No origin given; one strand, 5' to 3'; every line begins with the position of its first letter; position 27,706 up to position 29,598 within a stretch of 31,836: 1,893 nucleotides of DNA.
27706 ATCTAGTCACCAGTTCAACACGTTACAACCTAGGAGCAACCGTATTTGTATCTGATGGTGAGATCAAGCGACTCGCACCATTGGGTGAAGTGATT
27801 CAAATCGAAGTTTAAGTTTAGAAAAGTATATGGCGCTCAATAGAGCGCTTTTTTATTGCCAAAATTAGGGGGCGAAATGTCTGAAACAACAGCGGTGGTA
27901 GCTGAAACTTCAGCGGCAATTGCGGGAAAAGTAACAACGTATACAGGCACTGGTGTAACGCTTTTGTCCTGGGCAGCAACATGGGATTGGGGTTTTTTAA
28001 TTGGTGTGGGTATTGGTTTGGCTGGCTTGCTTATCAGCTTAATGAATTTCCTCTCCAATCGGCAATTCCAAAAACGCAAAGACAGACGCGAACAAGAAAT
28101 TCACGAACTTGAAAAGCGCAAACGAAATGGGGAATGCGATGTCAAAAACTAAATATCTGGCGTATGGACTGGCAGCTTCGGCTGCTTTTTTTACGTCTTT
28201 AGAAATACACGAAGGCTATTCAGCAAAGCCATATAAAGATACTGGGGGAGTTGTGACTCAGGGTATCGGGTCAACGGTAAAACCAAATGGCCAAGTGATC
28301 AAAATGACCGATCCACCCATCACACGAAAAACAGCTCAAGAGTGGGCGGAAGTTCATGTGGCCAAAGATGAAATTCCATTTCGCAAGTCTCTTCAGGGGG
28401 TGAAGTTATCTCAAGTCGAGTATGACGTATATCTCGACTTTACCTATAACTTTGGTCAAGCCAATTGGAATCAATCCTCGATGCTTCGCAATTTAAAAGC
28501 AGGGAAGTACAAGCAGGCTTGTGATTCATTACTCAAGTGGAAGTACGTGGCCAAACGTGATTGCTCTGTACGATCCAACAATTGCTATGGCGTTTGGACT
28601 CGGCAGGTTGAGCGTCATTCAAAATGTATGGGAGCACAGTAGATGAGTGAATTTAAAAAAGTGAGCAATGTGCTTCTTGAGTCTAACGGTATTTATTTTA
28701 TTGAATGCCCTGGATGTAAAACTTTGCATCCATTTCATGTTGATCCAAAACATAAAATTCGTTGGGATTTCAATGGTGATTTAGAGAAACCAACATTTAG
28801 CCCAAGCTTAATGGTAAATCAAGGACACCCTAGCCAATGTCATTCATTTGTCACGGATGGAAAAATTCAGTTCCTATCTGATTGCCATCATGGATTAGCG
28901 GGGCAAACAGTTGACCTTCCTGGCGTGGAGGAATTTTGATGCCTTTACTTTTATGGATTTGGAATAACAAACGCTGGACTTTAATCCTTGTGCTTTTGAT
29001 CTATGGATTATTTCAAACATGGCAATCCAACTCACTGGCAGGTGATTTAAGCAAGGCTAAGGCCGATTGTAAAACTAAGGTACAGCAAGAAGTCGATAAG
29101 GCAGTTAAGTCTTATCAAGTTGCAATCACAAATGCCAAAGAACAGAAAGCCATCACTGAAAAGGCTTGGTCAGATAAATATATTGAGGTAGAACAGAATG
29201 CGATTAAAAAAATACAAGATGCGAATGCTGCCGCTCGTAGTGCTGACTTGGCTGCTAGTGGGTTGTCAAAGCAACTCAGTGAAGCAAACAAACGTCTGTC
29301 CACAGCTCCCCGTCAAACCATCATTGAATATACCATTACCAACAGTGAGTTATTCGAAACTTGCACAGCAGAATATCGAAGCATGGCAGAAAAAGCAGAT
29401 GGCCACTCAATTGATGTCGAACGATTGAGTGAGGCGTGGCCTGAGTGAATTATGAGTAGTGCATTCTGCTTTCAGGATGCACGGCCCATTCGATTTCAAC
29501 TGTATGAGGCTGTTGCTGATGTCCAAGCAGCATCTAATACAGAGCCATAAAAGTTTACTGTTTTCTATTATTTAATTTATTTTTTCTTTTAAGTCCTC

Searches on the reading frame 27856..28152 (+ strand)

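Call 67: search_protein_families(library=pfam, proteins=[window:27856-28152:+], max_evalue=0.001)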
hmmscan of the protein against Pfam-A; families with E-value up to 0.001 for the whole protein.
window:27856-28152:+ (98 aa): 2 families
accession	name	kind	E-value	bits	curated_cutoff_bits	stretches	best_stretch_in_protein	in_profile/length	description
PF16082.10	Phage_holin_2_4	-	4.4e-07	30.2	30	1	17-94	8-77/77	Bacteriophage holin family, superfamily II-like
PF24838.2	8xMP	-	0.00079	19.7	30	1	36-88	39-90/136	Octameric membrane protein family (8xMP)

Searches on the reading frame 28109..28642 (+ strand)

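Call 67: search_protein_families(library=pfam, proteins=[window:28109-28642:+], max_evalue=0.001)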
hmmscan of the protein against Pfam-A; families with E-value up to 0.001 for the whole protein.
window:28109-28642:+ (177 aa): 1 family
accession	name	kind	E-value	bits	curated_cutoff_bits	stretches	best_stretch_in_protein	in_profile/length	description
PF00959.24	Phage_lysozyme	-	2.1e-22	80.2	22.3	1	34-150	3-113/125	Phage lysozyme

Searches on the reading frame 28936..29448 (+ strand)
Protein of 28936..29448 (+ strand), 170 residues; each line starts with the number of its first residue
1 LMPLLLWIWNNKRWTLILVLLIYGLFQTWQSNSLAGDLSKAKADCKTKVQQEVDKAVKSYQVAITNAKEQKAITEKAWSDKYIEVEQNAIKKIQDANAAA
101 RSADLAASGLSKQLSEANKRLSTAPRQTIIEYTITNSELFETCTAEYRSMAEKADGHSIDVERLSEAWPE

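Call 67: search_protein_families(library=pfam, proteins=[window:28936-29448:+], max_evalue=0.001)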
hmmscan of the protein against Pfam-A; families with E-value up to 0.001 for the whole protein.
window:28936-29448:+ (170 aa): 0 families

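Call 82: find_related_loci(query=window:28936-29448:+, collection=viral_contigs, flank=7000)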
Query window:28936-29448:+ (170 aa) in viral_contigs; peptide patterns used: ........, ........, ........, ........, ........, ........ (x = any residue, [..] = any of these).
44 stretches matched a pattern; 36 encode a relative of the query (tblastn E <= 1e-3); 36 distinct loci.
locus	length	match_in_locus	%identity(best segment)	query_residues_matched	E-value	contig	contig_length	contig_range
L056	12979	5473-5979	89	2-170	1e-95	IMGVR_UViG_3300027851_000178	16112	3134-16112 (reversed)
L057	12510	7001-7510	90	1-170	5e-94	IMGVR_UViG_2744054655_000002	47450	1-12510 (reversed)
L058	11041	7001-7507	89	1-169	1e-93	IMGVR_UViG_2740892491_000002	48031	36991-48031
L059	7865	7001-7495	82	2-170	1e-84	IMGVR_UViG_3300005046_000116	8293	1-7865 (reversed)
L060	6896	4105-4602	82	1-170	1e-84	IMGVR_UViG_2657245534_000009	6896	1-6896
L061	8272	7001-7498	82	1-170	4e-84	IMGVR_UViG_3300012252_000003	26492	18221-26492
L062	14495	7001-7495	76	2-170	1e-70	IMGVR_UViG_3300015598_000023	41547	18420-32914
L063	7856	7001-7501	67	2-170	3e-69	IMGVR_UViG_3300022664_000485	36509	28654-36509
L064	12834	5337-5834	64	1-170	8e-66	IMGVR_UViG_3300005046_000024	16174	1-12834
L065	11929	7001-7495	68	2-170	1e-65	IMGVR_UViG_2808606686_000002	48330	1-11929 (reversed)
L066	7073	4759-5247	64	1-169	5e-65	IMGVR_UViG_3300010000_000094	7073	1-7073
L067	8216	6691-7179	65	4-170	5e-64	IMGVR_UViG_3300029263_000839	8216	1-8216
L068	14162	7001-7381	68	1-170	2e-62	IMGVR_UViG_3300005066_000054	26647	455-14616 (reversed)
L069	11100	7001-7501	69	2-170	4e-61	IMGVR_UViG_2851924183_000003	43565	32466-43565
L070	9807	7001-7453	70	16-170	5e-59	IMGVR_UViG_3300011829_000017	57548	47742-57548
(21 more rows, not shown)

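Call 86: search_protein_families(library=padloc, alignment_id=A6, max_evalue=0.00001)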
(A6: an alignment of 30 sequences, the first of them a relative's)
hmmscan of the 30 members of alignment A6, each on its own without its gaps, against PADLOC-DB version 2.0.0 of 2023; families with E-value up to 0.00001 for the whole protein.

A. member 1, L062:9636-11297:- (553 aa): 0 families

B. families by the number of members that match (of 30 scanned): 12 families
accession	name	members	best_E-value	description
PDLC05022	PDC-S45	1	7.3e-114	-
PDLC03877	NsnA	1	4.1e-65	-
PDLC04027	PD-T4-2_A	1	1.1e-54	-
PDLC04151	HEC-05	1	3.8e-13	-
PDLC04150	HEC-05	1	5e-10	-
PDLC04157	HEC-06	1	1.4e-08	-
PDLC03418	REase_II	1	8.2e-08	Type II restriction enzyme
PDLC04154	HEC-06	1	2.4e-07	-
PDLC04155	HEC-06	1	7.4e-07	-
PDLC02693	Orf5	1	3.5e-06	Orf5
PDLC02792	SspE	1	5.4e-06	SspE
PDLC04709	PDC-M55C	1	5.5e-06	-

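Call 87: search_protein_families(library=pfam, alignment_id=A6, max_evalue=0.00001)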
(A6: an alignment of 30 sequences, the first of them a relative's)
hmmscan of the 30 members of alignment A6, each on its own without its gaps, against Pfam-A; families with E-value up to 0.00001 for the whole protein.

A. member 1, L062:9636-11297:- (553 aa): 1 family
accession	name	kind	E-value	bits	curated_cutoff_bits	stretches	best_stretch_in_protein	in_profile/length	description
PF00589.27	Phage_integrase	-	5.5e-18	65.8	27.1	1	211-383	5-170/172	Phage integrase family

B. families by the number of members that match (of 30 scanned): 12 families
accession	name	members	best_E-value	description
PF00589.27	Phage_integrase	4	5.5e-18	Phage integrase family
PF13737.12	DDE_Tnp_1_5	1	9.2e-41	Transposase DDE domain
PF09588.16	YqaJ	1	8.8e-39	YqaJ-like viral recombinase domain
PF01609.27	DDE_Tnp_1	1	6.8e-36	Transposase DDE domain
PF03235.19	GmrSD_N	1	2.3e-30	GmrSD restriction endonuclease, N-terminal domain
PF12684.13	DUF3799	1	2.4e-29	PDDEXK-like domain of unknown function (DUF3799)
PF17289.8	Terminase_6C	1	2.4e-25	Terminase RNaseH-like domain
PF04860.17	Phage_portal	1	1.2e-15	Phage portal protein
PF13365.12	Trypsin_2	1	1.7e-09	Trypsin-like peptidase domain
PF14213.11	DUF4325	1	9.2e-09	STAS-like domain of unknown function (DUF4325)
PF18735.6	HEPN_RiboL-PSP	1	1.1e-07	RiboL-PSP-HEPN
PF24624.1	Int_N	1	2.3e-07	Phage integrase, N-terminal domain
